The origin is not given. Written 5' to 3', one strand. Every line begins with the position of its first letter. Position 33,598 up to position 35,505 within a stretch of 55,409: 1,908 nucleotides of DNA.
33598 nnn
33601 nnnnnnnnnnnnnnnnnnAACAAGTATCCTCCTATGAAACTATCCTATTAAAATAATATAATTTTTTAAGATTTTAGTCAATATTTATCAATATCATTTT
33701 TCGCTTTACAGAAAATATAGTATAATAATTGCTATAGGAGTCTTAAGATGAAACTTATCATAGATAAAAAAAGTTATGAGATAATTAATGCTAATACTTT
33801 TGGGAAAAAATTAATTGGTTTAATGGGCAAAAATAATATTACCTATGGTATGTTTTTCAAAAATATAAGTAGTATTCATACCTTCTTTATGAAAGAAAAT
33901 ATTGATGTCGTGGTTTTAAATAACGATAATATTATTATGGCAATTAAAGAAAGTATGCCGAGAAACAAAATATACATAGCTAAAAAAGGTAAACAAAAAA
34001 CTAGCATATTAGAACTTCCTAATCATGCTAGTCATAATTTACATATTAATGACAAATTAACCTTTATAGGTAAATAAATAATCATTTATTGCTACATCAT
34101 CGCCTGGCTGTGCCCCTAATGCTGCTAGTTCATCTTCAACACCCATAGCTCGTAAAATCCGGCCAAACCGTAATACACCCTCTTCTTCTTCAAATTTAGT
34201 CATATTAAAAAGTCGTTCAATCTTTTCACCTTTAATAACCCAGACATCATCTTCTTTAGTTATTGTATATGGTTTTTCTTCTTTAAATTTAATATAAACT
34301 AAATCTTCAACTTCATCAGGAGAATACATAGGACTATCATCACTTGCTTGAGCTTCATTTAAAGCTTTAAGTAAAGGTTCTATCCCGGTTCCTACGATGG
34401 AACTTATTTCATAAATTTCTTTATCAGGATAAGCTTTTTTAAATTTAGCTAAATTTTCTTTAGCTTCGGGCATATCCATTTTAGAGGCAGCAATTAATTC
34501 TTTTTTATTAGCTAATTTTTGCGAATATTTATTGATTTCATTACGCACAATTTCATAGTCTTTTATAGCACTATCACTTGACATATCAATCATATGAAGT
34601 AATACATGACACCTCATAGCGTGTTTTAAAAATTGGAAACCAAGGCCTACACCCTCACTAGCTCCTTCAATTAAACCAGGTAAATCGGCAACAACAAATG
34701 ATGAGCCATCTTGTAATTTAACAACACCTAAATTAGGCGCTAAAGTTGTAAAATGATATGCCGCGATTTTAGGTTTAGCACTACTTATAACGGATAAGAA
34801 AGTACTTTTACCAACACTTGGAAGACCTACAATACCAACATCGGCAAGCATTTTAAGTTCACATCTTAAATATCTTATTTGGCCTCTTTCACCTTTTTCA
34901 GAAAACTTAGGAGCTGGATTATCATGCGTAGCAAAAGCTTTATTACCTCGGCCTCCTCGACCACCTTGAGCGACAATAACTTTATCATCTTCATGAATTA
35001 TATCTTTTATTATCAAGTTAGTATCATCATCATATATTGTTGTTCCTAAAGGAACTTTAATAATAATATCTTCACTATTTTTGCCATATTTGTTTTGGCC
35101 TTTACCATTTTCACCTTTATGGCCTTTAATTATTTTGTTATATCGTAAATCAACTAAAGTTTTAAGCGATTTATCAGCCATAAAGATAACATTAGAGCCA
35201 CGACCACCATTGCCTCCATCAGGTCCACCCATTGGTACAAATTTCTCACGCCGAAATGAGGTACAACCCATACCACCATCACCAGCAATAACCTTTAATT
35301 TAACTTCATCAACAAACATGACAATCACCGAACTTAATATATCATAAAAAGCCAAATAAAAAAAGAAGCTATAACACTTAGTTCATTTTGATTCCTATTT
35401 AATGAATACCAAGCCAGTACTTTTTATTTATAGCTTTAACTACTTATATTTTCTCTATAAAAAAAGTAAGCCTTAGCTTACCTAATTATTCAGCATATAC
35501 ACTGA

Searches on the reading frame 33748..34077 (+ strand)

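Call 4: search_protein_families(library=pfam, proteins=[window:33748-34077:+], max_evalue=1)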
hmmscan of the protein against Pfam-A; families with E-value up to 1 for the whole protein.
window:33748-34077:+ (109 aa): 1 family
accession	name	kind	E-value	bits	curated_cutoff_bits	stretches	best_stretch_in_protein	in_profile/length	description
PF02643.20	DUF192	-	1.7e-08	34.9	27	1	14-102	5-92/96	Uncharacterized ACR, COG1430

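Call 5: search_protein_families(library=ncbifam, proteins=[window:33748-34077:+], max_evalue=1)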
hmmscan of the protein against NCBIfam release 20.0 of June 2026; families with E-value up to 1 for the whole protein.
window:33748-34077:+ (109 aa): 3 families
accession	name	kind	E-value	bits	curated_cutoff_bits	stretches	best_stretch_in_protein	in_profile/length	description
NF002996.0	PRK03760.1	equivalog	1.8e-11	43.9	146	1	11-105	16-115/121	hypothetical protein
NF047440.1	LA3751_2_3_fam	subfamily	0.054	12.3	200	1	33-89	389-445/460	LA_3751/LA_3752 family putative glycosyltransferase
NF007597.0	PRK10241.1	equivalog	0.059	12.6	421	1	16-65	186-235/251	hydroxyacylglutathione hydrolase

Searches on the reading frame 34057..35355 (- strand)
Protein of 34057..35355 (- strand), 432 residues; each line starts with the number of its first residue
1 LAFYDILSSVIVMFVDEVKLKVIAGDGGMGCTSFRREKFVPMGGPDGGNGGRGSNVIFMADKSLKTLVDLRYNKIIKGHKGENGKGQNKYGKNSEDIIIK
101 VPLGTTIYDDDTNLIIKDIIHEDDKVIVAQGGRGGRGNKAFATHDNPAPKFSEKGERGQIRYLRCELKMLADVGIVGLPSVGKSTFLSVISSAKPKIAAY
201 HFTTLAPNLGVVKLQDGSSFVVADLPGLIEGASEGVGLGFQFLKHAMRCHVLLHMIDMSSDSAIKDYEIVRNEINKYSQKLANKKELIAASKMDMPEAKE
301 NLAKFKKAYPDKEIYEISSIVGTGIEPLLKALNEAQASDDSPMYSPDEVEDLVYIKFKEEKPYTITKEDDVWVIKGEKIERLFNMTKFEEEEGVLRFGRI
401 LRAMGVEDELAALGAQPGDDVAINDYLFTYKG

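Call 24: find_related_loci(query=window:34057-35355:-, collection=genome_contigs, flank=10000)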
Query window:34057-35355:- (432 aa) in genome_contigs; peptide patterns used: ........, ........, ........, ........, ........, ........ (x = any residue, [..] = any of these).
118 stretches matched a pattern; 71 encode a relative of the query (tblastn E <= 1e-3); 70 distinct loci.
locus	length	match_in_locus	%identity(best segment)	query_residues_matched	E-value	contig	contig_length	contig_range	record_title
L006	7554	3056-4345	91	3-432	0e+0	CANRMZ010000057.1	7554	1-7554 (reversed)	MAG: uncultured Bacilli bacterium isolate Lapin-022__bin33 genome assembly, contig: Lapin-022__NODE_9834_length_7554_cov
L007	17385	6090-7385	88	1-432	0e+0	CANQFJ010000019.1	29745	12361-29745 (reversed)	MAG: uncultured Bacilli bacterium isolate Lapin-007__bin8 genome assembly, contig: Lapin-007__NODE_482_length_29745_cov_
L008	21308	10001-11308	72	3-432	0e+0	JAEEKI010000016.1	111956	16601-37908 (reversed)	MAG: Bacillales bacterium isolate Tb.RUG.19 k141_8159785_flag=1_multi=13.0007_len=111956, whole genome shotgun sequence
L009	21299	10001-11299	75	4-432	0e+0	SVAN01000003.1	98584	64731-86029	MAG: Bacillota bacterium isolate SIG203 NODE_5261_length_98584_cov_3.943021, whole genome shotgun sequence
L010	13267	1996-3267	74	12-432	0e+0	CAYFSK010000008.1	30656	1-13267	MAG TPA_asm: uncultured Mycoplasma sp. isolate ERP107106_co1_81 genome assembly, contig: NODE_1333_length_30656_cov_7.10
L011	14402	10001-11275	70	11-432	0e+0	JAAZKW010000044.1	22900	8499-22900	MAG: Mollicutes bacterium isolate AS22ysBPME_94 193123_AS22, whole genome shotgun sequence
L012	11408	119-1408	67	6-431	0e+0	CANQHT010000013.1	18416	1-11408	MAG: uncultured Bacilli bacterium isolate Lapin-027__bin78 genome assembly, contig: Lapin-027__NODE_2756_length_18416_co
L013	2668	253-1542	67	6-431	0e+0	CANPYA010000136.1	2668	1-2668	MAG: uncultured Bacilli bacterium isolate Lapin-005__bin123 genome assembly, contig: Lapin-005__NODE_60737_length_2668_c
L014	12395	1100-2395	66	4-431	1e-177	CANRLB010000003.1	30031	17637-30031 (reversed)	MAG: uncultured Bacilli bacterium isolate Lapin-011__bin94 genome assembly, contig: Lapin-011__NODE_1416_length_30031_co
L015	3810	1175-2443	67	13-431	0e+0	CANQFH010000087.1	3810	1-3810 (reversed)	MAG: uncultured Bacilli bacterium isolate Lapin-005__bin46 genome assembly, contig: Lapin-005__NODE_36131_length_3810_co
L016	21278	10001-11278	66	10-431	5e-175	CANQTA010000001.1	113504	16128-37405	MAG: uncultured Bacilli bacterium isolate Lapin-012__bin21 genome assembly, contig: Lapin-012__NODE_300_length_113504_co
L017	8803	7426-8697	64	12-431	1e-173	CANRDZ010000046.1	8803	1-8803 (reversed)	MAG: uncultured Bacilli bacterium isolate Lapin-026__bin13 genome assembly, contig: Lapin-026__NODE_10273_length_8803_co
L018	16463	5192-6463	67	12-431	3e-173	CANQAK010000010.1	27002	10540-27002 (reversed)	MAG: uncultured Bacilli bacterium isolate Lapin-001__bin81 genome assembly, contig: Lapin-001__NODE_2068_length_27002_co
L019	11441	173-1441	64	13-431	9e-173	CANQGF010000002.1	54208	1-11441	MAG: uncultured Bacilli bacterium isolate Lapin-007__bin28 genome assembly, contig: Lapin-007__NODE_133_length_54208_cov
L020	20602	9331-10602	66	12-431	5e-170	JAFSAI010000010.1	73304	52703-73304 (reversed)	MAG: Bacilli bacterium isolate RGIG2961 Goat_Rectum-1__c108813, whole genome shotgun sequence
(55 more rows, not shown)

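Call 91: find_related_loci(query=A8, collection=genome_contigs, flank=6000)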
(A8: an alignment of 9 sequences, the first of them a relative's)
Query A8 (236 aa) in genome_contigs; peptide patterns used: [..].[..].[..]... (x = any residue, [..] = any of these).
45 stretches matched a pattern; 21 encode a relative of the query (tblastn E <= 1e-3); 21 distinct loci.
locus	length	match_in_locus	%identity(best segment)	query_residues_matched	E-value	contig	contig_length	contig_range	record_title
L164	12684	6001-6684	85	4-236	6e-127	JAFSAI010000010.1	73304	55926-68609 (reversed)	MAG: Bacilli bacterium isolate RGIG2961 Goat_Rectum-1__c108813, whole genome shotgun sequence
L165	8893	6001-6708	100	1-236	2e-154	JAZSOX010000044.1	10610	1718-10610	MAG: Bacilli bacterium isolate T1900044547_TS20190013.MAGScoT_cleanbin_000041 SGB_157_k141_734199, whole genome shotgun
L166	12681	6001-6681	58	8-235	2e-80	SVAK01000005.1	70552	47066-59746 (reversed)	MAG: Bacillota bacterium isolate SIG200 NODE_2268_length_70552_cov_2.785857, whole genome shotgun sequence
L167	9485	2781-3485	49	2-236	2e-60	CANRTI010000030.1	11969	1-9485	MAG TPA_asm: uncultured Mycoplasma sp. isolate SRR15510239_bin.10_metawrap_v1.3_MAG genome assembly, contig: NODE.3161_l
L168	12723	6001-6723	44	1-235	2e-55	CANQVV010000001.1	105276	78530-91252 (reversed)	MAG: uncultured Bacilli bacterium isolate Lapin-014__bin22 genome assembly, contig: Lapin-014__NODE_74_length_105276_cov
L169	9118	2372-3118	45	1-235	2e-54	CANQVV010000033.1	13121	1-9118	MAG: uncultured Bacilli bacterium isolate Lapin-014__bin22 genome assembly, contig: Lapin-014__NODE_4060_length_13121_co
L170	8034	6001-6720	44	6-235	7e-52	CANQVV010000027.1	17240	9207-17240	MAG: uncultured Bacilli bacterium isolate Lapin-014__bin22 genome assembly, contig: Lapin-014__NODE_2746_length_17240_co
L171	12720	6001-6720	43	6-235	4e-51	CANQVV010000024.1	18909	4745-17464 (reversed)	MAG: uncultured Bacilli bacterium isolate Lapin-014__bin22 genome assembly, contig: Lapin-014__NODE_2383_length_18909_co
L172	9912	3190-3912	44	1-235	2e-51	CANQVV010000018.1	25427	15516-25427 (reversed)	MAG: uncultured Bacilli bacterium isolate Lapin-014__bin22 genome assembly, contig: Lapin-014__NODE_1529_length_25427_co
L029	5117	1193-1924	38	1-235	3e-46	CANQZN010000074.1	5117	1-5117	MAG: uncultured Bacilli bacterium isolate Lapin-017__bin4 genome assembly, contig: Lapin-017__NODE_14519_length_5117_cov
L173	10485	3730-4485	37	7-235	5e-45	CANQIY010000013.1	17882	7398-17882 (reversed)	MAG: uncultured Bacilli bacterium isolate Lapin-027__bin69 genome assembly, contig: Lapin-027__NODE_2866_length_17882_co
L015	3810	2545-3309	38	6-235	9e-44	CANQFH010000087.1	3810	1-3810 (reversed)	MAG: uncultured Bacilli bacterium isolate Lapin-005__bin46 genome assembly, contig: Lapin-005__NODE_36131_length_3810_co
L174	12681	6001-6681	43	12-236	2e-43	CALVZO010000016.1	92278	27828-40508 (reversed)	MAG: uncultured Bacilli bacterium isolate E20__bin281 genome assembly, contig: E20__k127_6423196, whole genome shotgun s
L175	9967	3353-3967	39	31-235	2e-41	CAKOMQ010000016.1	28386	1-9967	MAG: uncultured Bacilli bacterium isolate REFINED_METABAT215_TOP10_CONTIGS_1500_ASSEMBLY_K77_MERGED__Hadza_MoBio_hadza-A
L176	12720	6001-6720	43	6-235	1e-50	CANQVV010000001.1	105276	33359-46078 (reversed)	MAG: uncultured Bacilli bacterium isolate Lapin-014__bin22 genome assembly, contig: Lapin-014__NODE_74_length_105276_cov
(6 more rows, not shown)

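Call 94: search_protein_families(library=pfam, proteins=[L008:12762-13124:+, L008:13127-14695:+, L008:14703-16562:+, L010:4582-5841:+], max_evalue=0.01)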
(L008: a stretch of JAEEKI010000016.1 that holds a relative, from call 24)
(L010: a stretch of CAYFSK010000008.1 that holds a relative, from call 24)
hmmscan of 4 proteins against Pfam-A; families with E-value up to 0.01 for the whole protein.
L008:12762-13124:+ (120 aa): 1 family
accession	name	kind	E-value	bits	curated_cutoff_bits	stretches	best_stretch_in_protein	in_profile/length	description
PF01627.28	Hpt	-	3.2e-05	24.5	24.6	1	30-86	1-57/84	Hpt domain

L008:13127-14695:+ (522 aa): 2 families
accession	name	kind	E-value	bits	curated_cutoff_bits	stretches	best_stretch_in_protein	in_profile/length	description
PF00072.30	Response_reg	-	1.1e-17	64.6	30.2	1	195-314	2-110/111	Response regulator receiver domain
PF13487.12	HD_5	-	3.9e-11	43.4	27.2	1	346-509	7-169/170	HD domain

L008:14703-16562:+ (619 aa): 4 families
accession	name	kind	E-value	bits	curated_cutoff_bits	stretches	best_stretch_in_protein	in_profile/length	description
PF02518.31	HATPase_c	-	2.1e-27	96.2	26.4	1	354-469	1-110/111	Histidine kinase-, DNA gyrase B-, and HSP90-like ATPase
PF00072.30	Response_reg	-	1.5e-26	93.2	30.2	1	500-612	1-110/111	Response regulator receiver domain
PF00512.31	HisKA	-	2.4e-19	69.6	26.9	1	242-307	1-66/66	His Kinase A (phospho-acceptor) domain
PF13589.12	HATPase_c_3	-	0.0044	17.5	25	0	364-429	8-65/137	Histidine kinase-, DNA gyrase B-, and HSP90-like ATPase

L010:4582-5841:+ (419 aa): 3 families
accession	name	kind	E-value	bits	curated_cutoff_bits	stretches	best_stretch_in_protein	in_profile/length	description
PF08239.17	SH3_3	-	3.6e-26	91.5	27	2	177-227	2-53/54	Bacterial SH3 domain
PF03734.19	YkuD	-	3.3e-19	70.4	23.4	1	301-417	2-146/146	L,D-transpeptidase catalytic domain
PF14604.12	SH3_9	-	0.0088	16.3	30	0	194-217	15-37/49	Variant SH3 domain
